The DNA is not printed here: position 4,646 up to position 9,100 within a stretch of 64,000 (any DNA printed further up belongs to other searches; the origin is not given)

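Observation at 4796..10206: Candidate two-gene defence operon: COG1373 AAA ATPase + NACHT-like NTPase with a C-terminal nuclease-like domain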

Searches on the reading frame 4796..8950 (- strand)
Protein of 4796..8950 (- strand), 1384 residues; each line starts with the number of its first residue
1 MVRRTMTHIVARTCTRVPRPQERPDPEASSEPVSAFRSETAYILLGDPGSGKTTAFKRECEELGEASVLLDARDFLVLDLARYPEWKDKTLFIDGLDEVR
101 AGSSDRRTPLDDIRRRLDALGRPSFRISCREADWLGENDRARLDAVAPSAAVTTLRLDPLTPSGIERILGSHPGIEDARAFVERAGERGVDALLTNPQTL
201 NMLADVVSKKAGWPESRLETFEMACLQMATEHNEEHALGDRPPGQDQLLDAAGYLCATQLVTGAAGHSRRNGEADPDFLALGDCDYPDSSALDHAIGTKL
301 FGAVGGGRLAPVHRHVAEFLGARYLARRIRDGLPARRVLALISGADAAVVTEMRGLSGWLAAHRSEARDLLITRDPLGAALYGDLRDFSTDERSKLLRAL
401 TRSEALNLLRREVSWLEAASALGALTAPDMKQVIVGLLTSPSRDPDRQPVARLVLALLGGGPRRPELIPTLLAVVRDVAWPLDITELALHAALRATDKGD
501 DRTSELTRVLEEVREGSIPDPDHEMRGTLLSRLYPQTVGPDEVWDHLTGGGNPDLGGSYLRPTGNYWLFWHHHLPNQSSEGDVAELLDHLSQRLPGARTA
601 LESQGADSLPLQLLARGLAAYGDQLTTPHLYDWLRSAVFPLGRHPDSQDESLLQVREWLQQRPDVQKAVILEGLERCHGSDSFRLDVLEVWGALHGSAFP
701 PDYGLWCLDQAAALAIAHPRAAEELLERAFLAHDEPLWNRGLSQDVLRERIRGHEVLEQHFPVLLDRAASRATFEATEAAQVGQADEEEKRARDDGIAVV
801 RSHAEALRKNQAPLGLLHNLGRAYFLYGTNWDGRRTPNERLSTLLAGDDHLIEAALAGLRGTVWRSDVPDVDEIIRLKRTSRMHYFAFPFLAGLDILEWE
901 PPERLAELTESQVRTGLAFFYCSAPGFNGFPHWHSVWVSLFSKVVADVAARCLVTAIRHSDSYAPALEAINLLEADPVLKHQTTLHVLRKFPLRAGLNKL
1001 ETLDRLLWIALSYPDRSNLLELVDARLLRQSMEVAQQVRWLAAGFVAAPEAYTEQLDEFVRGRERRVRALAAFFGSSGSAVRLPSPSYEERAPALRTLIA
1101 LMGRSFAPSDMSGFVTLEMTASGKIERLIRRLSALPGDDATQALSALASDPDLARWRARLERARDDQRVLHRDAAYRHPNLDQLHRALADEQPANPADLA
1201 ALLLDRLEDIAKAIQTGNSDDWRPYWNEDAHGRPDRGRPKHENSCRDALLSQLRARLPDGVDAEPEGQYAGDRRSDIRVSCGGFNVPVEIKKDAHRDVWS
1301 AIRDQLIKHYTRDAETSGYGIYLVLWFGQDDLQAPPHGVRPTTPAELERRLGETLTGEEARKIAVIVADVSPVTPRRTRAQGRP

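Call 5: search_protein_families(library=pfam, proteins=[window:4796-8950:-], max_evalue=1)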
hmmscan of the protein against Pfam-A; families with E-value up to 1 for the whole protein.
window:4796-8950:- (1384 aa): 3 families
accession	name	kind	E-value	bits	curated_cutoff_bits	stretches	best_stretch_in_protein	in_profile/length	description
PF13401.12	AAA_22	-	0.062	14.1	27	1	39-88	5-49/130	AAA domain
PF25199.1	nSTAND_NTPase5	-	0.096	12.9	34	1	38-64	40-66/145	Novel STAND NTPase 5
PF13671.12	AAA_33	-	0.49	11.1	27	0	43-70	3-28/143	AAA domain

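Call 6: search_protein_families(library=padloc, proteins=[window:4796-8950:-], max_evalue=1)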
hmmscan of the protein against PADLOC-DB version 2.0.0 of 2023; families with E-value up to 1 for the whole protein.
window:4796-8950:- (1384 aa): 1 family
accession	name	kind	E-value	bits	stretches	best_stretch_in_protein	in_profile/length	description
PDLC04140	mad8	-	0.021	12.3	1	27-117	14-100/314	mads_8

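Call 7: search_protein_families(library=ncbifam, proteins=[window:4796-8950:-], max_evalue=1)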
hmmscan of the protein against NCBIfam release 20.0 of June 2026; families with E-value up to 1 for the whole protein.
window:4796-8950:- (1384 aa): 2 families
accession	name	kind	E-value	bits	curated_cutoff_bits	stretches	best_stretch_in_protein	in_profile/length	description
NF058535.1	antiphage_EruA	equivalog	2.4e-268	894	1000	1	29-1371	14-1318/1318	NACHT domain-containing antiphage protein EruA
NF058534.1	antiphage_HyoA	equivalog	2.4e-50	171.3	1200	2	150-1330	199-1382/1430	NACHT domain-containing antiphage protein HyoA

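Call 15: find_homologous_proteins(query=window:4796-8950:-, max_evalue=0.00001)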
Query window:4796-8950:- (1384 aa): 2492 proteins with E <= 0.00001 among 8000 candidates; the best 120 are listed.
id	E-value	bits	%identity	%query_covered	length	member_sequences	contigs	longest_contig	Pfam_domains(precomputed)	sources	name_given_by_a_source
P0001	0.0e+0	3047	98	100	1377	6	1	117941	PF28130.1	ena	-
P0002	0.0e+0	2707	88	100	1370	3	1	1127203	PF28130.1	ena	-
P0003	0.0e+0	2351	78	99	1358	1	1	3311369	PF28130.1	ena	-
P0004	0.0e+0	2316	77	99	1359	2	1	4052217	PF28130.1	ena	-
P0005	0.0e+0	2296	76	100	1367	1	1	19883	PF28130.1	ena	-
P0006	0.0e+0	2275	76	99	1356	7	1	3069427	PF28130.1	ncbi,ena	-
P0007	0.0e+0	2220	76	97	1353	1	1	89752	PF28130.1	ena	-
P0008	0.0e+0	2128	72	99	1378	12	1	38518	PF28130.1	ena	-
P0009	0.0e+0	2093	72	97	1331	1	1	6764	PF28130.1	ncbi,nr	ncbi:MAG: hypothetical protein OXC71_09535 [Chloroflexi bacterium]|nr:hypothetical protein [Chlorofl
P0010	0.0e+0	1999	77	85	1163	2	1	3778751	PF28130.1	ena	-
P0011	0.0e+0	1830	63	99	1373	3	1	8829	PF28130.1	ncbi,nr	ncbi:MAG: hypothetical protein F4020_01800 [Gammaproteobacteria bacterium]|nr:hypothetical protein [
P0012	0.0e+0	1774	60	99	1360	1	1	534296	PF28130.1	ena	-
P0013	0.0e+0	1772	60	99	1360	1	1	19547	PF28130.1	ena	-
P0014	0.0e+0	1768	61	99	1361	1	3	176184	PF28130.1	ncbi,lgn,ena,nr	ncbi:MAG: hypothetical protein OXG19_09735 [Chloroflexi bacterium]|nr:hypothetical protein [Chlorofl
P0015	0.0e+0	1747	60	99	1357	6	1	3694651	PF28130.1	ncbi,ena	-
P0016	0.0e+0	1737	60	99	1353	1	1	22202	PF28130.1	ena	-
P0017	0.0e+0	1730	60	99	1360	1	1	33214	PF28130.1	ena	-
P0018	0.0e+0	1666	57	98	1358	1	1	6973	PF28130.1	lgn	-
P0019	0.0e+0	1644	57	99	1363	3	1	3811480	PF28130.1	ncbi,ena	-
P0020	0.0e+0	1638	57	99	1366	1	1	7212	PF28130.1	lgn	-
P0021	0.0e+0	1634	57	99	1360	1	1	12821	PF28130.1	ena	-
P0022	0.0e+0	1634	58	99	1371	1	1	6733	-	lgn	-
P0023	0.0e+0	1627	57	99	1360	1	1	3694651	PF28130.1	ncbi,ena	-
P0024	0.0e+0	1608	57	99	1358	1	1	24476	PF28130.1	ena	-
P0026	0.0e+0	1607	57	98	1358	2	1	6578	PF28130.1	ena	-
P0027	0.0e+0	1604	56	99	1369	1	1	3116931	PF28130.1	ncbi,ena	-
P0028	0.0e+0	1602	56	99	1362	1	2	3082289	PF28130.1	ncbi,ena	-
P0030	0.0e+0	1596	56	99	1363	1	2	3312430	PF28130.1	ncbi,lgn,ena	-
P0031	0.0e+0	1596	56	98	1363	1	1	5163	PF28130.1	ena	-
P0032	0.0e+0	1594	56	99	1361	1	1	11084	PF28130.1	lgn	-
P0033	0.0e+0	1591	56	99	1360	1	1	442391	PF28130.1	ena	-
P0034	0.0e+0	1581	56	99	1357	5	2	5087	PF28130.1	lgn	-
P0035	0.0e+0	1564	56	99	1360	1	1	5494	PF28130.1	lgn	-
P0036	0.0e+0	1561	55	99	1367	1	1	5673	PF28130.1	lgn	-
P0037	0.0e+0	1558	55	99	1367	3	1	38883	PF28130.1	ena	-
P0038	0.0e+0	1558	55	99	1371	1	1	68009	PF28130.1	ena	-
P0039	0.0e+0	1522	56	94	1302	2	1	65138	PF28130.1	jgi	-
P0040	0.0e+0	1468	59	85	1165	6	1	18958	PF28130.1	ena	-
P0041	0.0e+0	1455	51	99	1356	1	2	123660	PF28130.1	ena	-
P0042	0.0e+0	1436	51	99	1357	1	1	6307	PF28130.1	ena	-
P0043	0.0e+0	1436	51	99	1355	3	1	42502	PF28130.1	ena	-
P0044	0.0e+0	1436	51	99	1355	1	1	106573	PF28130.1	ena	-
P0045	0.0e+0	1426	50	99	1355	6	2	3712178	PF28130.1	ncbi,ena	-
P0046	0.0e+0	1413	50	99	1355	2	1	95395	PF28130.1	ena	-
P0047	0.0e+0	1411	51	99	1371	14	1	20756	PF28130.1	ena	-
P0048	0.0e+0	1400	52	99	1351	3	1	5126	PF28130.1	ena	-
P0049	0.0e+0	1397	49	99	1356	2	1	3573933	PF28130.1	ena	-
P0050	0.0e+0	1386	51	99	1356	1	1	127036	PF28130.1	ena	-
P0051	0.0e+0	1384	51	99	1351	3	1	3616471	PF28130.1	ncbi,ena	-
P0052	0.0e+0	1371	49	99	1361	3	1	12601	PF28130.1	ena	-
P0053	0.0e+0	1370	49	99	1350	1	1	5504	PF28130.1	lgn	-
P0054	0.0e+0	1368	49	99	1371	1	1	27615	PF28130.1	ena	-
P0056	0.0e+0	1363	49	99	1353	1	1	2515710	PF28130.1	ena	-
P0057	0.0e+0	1360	49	99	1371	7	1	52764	-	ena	-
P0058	0.0e+0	1359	51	99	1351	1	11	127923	PF28130.1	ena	-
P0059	0.0e+0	1358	49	99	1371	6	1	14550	PF28130.1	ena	-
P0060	0.0e+0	1355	48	99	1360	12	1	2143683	PF28130.1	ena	-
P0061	0.0e+0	1353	50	99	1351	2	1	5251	PF28130.1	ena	-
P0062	0.0e+0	1350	49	99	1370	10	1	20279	PF28130.1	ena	-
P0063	0.0e+0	1349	49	99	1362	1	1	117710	PF28130.1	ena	-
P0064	0.0e+0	1348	48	99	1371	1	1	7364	PF28130.1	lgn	-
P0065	0.0e+0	1347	48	99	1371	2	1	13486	PF28130.1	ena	-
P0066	0.0e+0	1341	49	99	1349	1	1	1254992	PF28130.1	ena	-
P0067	0.0e+0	1341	48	99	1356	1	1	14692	PF28130.1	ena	-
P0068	0.0e+0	1340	50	99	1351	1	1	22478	PF28130.1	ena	-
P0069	0.0e+0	1326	48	99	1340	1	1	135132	PF28130.1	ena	-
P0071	0.0e+0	1315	48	99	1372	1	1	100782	PF28130.1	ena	-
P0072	0.0e+0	1314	48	99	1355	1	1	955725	PF28130.1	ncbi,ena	-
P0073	0.0e+0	1313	50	99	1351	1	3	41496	PF28130.1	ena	-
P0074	0.0e+0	1312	48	99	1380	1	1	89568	PF28130.1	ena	-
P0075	0.0e+0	1311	49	99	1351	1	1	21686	PF28130.1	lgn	-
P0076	0.0e+0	1310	50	97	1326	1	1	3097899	PF28130.1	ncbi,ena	-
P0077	0.0e+0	1308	49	99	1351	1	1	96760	PF28130.1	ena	-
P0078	0.0e+0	1307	48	99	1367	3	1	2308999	PF28130.1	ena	-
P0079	0.0e+0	1297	49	99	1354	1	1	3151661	PF28130.1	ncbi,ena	-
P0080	0.0e+0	1296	48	99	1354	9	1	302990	PF28130.1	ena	-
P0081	0.0e+0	1291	48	99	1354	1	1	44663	PF28130.1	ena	-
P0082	0.0e+0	1291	48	99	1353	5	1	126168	PF28130.1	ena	-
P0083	0.0e+0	1289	48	99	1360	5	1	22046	PF28130.1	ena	-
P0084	0.0e+0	1288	47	99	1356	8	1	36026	PF28130.1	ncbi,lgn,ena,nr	ncbi:MAG: hypothetical protein OXS30_12865 [Chloroflexota bacterium]|nr:hypothetical protein [Chloro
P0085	0.0e+0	1287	48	98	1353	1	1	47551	PF28130.1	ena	-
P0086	0.0e+0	1281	48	99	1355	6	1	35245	PF28130.1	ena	-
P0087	0.0e+0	1281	48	99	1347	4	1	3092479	PF28130.1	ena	-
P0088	0.0e+0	1279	49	99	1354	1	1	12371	PF28130.1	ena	-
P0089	0.0e+0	1276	48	99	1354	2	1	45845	PF28130.1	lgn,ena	-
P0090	0.0e+0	1276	48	98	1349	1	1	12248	PF28130.1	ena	-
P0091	0.0e+0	1274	49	99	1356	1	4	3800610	PF28130.1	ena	-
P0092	0.0e+0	1273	48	99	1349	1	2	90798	PF28130.1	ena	-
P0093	0.0e+0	1272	48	98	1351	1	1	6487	PF28130.1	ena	-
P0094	0.0e+0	1268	49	99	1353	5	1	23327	PF28130.1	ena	-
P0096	0.0e+0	1267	48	99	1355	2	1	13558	PF28130.1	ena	-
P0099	0.0e+0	1266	47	98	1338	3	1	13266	PF28130.1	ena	-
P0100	0.0e+0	1263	48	99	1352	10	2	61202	PF28130.1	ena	-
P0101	0.0e+0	1262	49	93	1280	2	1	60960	PF28130.1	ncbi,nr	ncbi:MAG: hypothetical protein OXT70_03610 [Chloroflexota bacterium]|nr:hypothetical protein [Chloro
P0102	0.0e+0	1259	48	99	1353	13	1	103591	PF28130.1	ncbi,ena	-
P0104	0.0e+0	1258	48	99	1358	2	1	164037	PF28130.1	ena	-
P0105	0.0e+0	1257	48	99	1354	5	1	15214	PF28130.1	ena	-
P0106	0.0e+0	1257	47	99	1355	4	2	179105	PF28130.1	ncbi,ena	-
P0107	0.0e+0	1257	47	99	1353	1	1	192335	PF28130.1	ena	-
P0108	0.0e+0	1257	48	98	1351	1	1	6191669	PF28130.1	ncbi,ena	-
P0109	0.0e+0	1257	47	99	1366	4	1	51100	PF28130.1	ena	-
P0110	0.0e+0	1256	49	99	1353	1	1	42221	PF28130.1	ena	-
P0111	0.0e+0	1256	46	99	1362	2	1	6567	PF28130.1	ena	-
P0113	0.0e+0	1255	47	98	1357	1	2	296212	PF28130.1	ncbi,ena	-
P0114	0.0e+0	1255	47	99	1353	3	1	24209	PF28130.1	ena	-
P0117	0.0e+0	1253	48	99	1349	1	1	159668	PF28130.1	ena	-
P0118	0.0e+0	1252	47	99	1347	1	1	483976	PF28130.1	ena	-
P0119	0.0e+0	1251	49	99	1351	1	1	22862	PF28130.1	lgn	-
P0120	0.0e+0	1251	47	99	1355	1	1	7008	PF28130.1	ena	-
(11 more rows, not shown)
